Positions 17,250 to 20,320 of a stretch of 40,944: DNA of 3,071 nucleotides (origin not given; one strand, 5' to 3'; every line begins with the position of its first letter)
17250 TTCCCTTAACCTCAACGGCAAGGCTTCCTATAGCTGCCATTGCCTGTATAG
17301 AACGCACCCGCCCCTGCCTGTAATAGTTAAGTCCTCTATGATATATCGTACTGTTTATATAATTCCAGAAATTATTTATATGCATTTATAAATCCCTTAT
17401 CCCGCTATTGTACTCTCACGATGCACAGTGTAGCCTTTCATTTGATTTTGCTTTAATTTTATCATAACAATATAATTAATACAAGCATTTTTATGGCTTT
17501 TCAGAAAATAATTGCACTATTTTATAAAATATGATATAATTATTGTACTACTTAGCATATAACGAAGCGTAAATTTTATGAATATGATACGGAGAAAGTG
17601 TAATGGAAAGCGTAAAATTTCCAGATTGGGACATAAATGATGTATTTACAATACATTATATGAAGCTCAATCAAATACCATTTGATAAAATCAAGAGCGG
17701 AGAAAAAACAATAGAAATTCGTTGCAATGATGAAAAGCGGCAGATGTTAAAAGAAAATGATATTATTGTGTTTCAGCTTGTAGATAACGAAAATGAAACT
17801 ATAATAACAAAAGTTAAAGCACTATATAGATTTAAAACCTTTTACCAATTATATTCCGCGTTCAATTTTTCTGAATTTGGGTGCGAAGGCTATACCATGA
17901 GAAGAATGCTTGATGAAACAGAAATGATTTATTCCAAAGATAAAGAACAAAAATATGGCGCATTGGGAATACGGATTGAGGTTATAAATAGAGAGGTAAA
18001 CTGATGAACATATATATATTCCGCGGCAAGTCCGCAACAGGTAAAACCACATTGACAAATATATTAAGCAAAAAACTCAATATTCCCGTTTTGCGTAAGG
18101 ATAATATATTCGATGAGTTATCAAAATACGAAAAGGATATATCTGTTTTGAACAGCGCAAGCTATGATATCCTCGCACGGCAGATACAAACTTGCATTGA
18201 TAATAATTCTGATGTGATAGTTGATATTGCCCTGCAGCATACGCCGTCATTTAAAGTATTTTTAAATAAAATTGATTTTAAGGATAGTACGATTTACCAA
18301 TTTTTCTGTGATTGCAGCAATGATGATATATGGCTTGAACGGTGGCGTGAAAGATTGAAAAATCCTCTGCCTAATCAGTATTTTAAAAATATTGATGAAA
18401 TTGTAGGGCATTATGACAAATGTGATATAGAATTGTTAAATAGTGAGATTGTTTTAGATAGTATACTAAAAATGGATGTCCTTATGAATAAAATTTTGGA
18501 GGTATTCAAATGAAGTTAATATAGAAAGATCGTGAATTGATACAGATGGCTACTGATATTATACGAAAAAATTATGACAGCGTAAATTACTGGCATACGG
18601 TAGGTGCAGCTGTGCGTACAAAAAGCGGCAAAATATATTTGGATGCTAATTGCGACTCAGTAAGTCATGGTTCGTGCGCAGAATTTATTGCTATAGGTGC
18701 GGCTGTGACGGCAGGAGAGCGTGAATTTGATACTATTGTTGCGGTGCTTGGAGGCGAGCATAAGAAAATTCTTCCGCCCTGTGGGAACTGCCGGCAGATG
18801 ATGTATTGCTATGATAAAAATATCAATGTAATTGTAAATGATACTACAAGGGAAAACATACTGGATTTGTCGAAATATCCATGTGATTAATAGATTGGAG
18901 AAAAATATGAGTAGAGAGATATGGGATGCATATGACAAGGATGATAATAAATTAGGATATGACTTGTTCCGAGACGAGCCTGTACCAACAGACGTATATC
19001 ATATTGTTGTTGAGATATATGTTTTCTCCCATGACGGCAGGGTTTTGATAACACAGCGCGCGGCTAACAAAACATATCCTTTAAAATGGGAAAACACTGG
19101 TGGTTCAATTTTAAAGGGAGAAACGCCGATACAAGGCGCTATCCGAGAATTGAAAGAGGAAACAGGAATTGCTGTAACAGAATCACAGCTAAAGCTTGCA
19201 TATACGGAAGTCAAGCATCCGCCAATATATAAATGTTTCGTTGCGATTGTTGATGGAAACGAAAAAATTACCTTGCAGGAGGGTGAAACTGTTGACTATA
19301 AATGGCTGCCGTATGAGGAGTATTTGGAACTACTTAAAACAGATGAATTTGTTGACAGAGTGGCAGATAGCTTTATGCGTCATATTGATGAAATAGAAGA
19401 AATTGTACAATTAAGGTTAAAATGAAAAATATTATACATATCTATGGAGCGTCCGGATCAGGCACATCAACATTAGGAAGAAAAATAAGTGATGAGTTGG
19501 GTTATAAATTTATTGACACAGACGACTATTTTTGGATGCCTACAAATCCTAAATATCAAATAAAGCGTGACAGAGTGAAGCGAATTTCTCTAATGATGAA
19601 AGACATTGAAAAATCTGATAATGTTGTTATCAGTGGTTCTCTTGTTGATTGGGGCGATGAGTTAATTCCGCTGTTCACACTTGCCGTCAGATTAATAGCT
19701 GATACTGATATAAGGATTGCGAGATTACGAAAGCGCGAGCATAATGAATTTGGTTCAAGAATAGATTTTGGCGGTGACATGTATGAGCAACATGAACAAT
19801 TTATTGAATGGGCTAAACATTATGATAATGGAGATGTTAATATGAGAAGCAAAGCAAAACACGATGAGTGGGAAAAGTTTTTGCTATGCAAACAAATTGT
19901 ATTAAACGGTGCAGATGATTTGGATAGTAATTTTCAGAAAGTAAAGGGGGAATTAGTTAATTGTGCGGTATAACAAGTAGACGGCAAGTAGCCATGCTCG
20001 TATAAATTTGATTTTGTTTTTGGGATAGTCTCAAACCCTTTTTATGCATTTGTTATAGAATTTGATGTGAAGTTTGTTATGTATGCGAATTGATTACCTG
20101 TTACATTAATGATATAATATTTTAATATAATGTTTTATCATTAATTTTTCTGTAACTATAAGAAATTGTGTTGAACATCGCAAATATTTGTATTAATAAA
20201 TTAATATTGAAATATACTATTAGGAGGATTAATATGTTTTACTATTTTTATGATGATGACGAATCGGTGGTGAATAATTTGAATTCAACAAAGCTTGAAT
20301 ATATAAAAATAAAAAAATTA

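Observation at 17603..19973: Translationally coupled five-gene nucleoside/nucleotide-enzyme cassette (ASCH, P-loop kinase, cytidine-deaminase fold, NUDIX, P-loop kinase) in an AT-rich island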

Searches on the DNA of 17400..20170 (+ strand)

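Call 30: search_dna_similar(query=window:17400-20170:+, collection=plasmids, mode=distant, max_rows=15)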
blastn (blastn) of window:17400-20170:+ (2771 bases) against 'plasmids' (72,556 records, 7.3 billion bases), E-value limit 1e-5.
Records with a match: 1; places in all: 1; records where one place covers at least 80% of the query: 0.
Best place of each record, by identity: 60-80% 1.
By first word of the organism name: Clostridium 1.
By predicted mobility (MOB-suite, as given by PLSDB): non-mobilizable 1.
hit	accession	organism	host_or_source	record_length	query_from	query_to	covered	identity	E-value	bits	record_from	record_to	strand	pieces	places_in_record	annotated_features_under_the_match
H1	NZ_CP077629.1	Clostridium estertheticum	single colony,bovine feces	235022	441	571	5%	71.0%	2e-7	66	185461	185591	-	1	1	ASCH domain-containing protein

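Call 31: search_dna_similar(query=window:17400-20170:+, collection=phages, mode=distant, max_rows=15)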
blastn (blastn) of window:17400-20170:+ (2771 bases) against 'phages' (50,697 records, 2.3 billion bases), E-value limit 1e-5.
No match.

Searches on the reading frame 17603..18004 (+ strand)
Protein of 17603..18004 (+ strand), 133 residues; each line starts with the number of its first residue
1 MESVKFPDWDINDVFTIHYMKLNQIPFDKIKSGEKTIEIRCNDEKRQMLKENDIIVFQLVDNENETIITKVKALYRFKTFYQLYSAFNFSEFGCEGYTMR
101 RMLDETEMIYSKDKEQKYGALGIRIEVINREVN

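Call 4: search_protein_families(library=pfam, proteins=[window:17603-18004:+], max_evalue=0.01)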
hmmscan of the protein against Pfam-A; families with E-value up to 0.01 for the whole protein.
window:17603-18004:+ (133 aa): 2 families
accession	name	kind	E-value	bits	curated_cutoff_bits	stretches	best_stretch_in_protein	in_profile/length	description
PF04266.20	ASCH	-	4.1e-12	47.1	21.2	1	21-128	2-102/103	ASCH domain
PF12961.13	DUF3850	-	2.6e-06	27.9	22.9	1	17-65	1-46/77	Domain of unknown function (DUF3850)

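Call 5: search_protein_families(library=ncbifam, proteins=[window:17603-18004:+], max_evalue=0.01)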
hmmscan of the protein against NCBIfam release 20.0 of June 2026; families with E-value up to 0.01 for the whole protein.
window:17603-18004:+ (133 aa): 0 families

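Call 7: search_protein_families(library=padloc, proteins=[window:17603-18004:+], max_evalue=0.01)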
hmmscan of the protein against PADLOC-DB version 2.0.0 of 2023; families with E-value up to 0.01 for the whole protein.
window:17603-18004:+ (133 aa): 0 families

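Call 10: find_homologous_proteins(query=window:17603-18004:+)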
Query window:17603-18004:+ (133 aa): 20 proteins with E <= 0.001 among 26 candidates.
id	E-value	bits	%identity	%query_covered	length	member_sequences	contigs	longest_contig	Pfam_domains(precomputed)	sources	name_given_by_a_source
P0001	5.4e-78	277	95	100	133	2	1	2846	PF04266.21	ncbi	ncbi:MAG: ASCH domain-containing protein [Candidatus Ornithomonoglobus sp.]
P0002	7.4e-57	209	86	83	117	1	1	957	PF12961.14,PF04266.21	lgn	-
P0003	6.0e-48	180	73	85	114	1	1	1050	PF04266.21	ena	-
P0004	8.8e-48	180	70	88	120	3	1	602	PF04266.21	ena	-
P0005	1.6e-47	179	70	88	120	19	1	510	PF04266.21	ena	-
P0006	6.4e-42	161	67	86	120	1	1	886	PF04266.21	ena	-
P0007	9.7e-40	154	65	83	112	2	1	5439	PF04266.21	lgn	-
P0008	9.7e-35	138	57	84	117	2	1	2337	PF04266.21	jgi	jgi:ASC-1-like (ASCH) protein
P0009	1.0e-30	125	57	82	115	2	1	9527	PF04266.21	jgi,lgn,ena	-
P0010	2.1e-30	124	54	84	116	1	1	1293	PF04266.21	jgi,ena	-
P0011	1.2e-28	118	55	81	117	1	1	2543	PF04266.21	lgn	-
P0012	2.2e-28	117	54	84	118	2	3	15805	PF04266.21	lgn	-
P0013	2.4e-28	117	55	83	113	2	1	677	PF04266.21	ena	-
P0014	1.5e-27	114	49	84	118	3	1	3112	PF04266.21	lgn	-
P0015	3.8e-27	113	51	83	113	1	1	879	PF04266.21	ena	-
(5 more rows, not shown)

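Call 13: find_related_loci(query=A1, collection=genome_contigs, flank=8000)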
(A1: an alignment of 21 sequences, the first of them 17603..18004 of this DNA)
Query A1 (133 aa) in genome_contigs; peptide patterns used: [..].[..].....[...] (x = any residue, [..] = any of these).
399 stretches matched a pattern; 370 encode a relative of the query (tblastn E <= 1e-3); the best 80 are kept; 80 distinct loci.
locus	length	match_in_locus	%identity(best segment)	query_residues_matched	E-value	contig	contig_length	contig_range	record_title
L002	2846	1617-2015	95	1-133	2e-84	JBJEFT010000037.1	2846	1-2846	MAG: Candidatus Ornithomonoglobus sp. isolate EHIM02_bin.021 NODE_11682_length_2846_cov_7.088140, whole genome shotgun s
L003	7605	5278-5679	60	7-129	6e-49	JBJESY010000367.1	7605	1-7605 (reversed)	MAG: Anaerovoracaceae bacterium isolate LOHA42_bin.026 NODE_7094_length_7605_cov_4.647285, whole genome shotgun sequence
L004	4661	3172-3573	57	7-129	8e-47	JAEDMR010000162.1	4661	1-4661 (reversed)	MAG: Bacillota bacterium isolate MAG271 NODE_25883_length_4661_cov_5.048632, whole genome shotgun sequence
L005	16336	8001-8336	51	17-128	3e-34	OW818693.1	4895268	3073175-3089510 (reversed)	metagenome genome assembly, chromosome: 1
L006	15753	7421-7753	50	18-128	5e-32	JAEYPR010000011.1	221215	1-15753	MAG: Bacillota bacterium isolate OH_CBB_200 k127_2286518, whole genome shotgun sequence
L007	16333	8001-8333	49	18-128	3e-31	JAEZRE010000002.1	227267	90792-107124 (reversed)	MAG: Bacillota bacterium isolate OH_PBB_125 k127_846077, whole genome shotgun sequence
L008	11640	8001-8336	48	18-129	2e-30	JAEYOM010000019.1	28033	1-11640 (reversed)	MAG: Bacillota bacterium isolate OH_CBB_152 k127_4789, whole genome shotgun sequence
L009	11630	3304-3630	52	20-128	5e-30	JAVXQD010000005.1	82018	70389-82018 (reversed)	MAG: Oscillospiraceae bacterium isolate CGS6M3-bin35 NODE_5_length_82018_cov_4.738153, whole genome shotgun sequence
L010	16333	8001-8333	50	18-128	4e-29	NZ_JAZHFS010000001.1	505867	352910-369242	Clostridium frigoriphilum strain 14F 1, whole genome shotgun sequence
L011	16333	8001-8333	47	18-128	5e-28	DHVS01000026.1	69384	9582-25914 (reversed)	MAG TPA_asm: bacterium UBP2_UBA5202 isolate UBA5202 UBA5202_contig_14898, whole genome shotgun sequence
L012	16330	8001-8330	46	18-127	4e-28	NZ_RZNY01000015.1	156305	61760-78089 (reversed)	Paenibacillus anaericanus strain DSM 15890 Scaffold15, whole genome shotgun sequence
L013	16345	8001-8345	45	15-129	7e-28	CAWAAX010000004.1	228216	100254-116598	MAG: uncultured bacterium isolate MFD01299.bin.1.238 genome assembly, contig: contig_23202, whole genome shotgun sequenc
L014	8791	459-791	47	18-128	2e-27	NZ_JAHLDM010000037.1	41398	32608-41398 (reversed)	Clostridium estertheticum strain CF002 contig00037, whole genome shotgun sequence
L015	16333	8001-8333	48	18-128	3e-27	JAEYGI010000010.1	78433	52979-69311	MAG: Bacillota bacterium isolate OH_HFB_283 k127_2056911, whole genome shotgun sequence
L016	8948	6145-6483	49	17-129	8e-27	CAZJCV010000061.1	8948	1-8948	MAG TPA_asm: uncultured Lachnospiraceae bacterium isolate SRP192927_co8_192 genome assembly, contig: NODE_7858_length_89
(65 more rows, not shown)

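Call 24: search_solved_structures(query=window:17603-18004:+, max_evalue=1)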
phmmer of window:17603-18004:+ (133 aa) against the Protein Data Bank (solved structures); distinct sequences matched with E-value up to 1: 4.
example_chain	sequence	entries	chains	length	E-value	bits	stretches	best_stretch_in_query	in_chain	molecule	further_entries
2z0t_A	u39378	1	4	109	7.5e-07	32.8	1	22-128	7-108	Putative uncharacterized protein PH0355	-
1xne_A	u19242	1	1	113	3.2e-05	27.5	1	22-131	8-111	hypothetical protein PF0469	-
1s04_A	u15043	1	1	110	5.1e-05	26.9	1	26-128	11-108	hypothetical protein PF0455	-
3iuw_A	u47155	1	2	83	0.19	15.3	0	16-56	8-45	Activating signal cointegrator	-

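Call 58: search_protein_families(library=pfam, proteins=[L002:2524-2844:+], max_evalue=0.01)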
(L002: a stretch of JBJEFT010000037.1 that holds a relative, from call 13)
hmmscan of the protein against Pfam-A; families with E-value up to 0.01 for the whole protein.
L002:2524-2844:+ (107 aa): 1 family
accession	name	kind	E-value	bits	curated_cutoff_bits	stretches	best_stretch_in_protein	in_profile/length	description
PF00702.32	Hydrolase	-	0.003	18.4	26.4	0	5-105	2-132/191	haloacid dehalogenase-like hydrolase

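Call 74: search_protein_families(library=pfam, alignment_id=A3, max_evalue=0.001)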
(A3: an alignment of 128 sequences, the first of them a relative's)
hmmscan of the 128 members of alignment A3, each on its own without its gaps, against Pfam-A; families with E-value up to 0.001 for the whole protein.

A. member 1, L003:4394-5293:+ (299 aa): 1 family
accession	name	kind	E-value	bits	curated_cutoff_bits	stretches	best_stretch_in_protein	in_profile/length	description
PF01557.24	FAA_hydrolase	-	3.6e-65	220.1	23.9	1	83-296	2-212/214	Fumarylacetoacetate (FAA) hydrolase C-terminal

B. families by the number of members that match (of 128 scanned): 167 families (the first 25 are shown)
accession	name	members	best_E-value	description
PF00293.34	NUDIX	7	1.5e-15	NUDIX domain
PF00583.31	Acetyltransf_1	6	4.7e-16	Acetyltransferase (GNAT) family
PF00561.26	Abhydrolase_1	5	4e-35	alpha/beta hydrolase fold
PF12697.13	Abhydrolase_6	5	5.6e-24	Alpha/beta hydrolase family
PF12146.15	Hydrolase_4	5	3.8e-22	Serine aminopeptidase, S33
PF01636.29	APH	4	1.6e-37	Phosphotransferase enzyme family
PF13508.13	Acetyltransf_7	4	2.6e-13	Acetyltransferase (GNAT) domain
PF13302.13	Acetyltransf_3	3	2.6e-30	Acetyltransferase (GNAT) domain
PF00326.27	Peptidase_S9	3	7.6e-07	Prolyl oligopeptidase family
PF03096.20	Ndr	3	0.00011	Ndr family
PF12695.13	Abhydrolase_5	3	0.00012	Alpha/beta hydrolase family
PF01557.24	FAA_hydrolase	2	1.3e-66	Fumarylacetoacetate (FAA) hydrolase C-terminal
PF04229.20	GrpB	2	2.9e-50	GrpB protein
PF13419.12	HAD_2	2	6.5e-38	Haloacid dehalogenase-like hydrolase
PF06821.19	Ser_hydrolase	2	3.7e-32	Serine hydrolase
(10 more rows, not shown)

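Call 79: search_protein_families(library=phrogs, proteins=[window:17603-18004:+], max_evalue=0.001)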
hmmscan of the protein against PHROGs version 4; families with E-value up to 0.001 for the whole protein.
window:17603-18004:+ (133 aa): 2 families
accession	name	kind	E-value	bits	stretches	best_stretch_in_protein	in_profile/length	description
phrog_19935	-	DNA, RNA and nucleotide metabolism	4.2e-24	85.8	1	17-128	4-114/116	RNA-binding protein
phrog_986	-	DNA, RNA and nucleotide metabolism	0.00024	22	1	16-43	96-123/253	RNA-binding protein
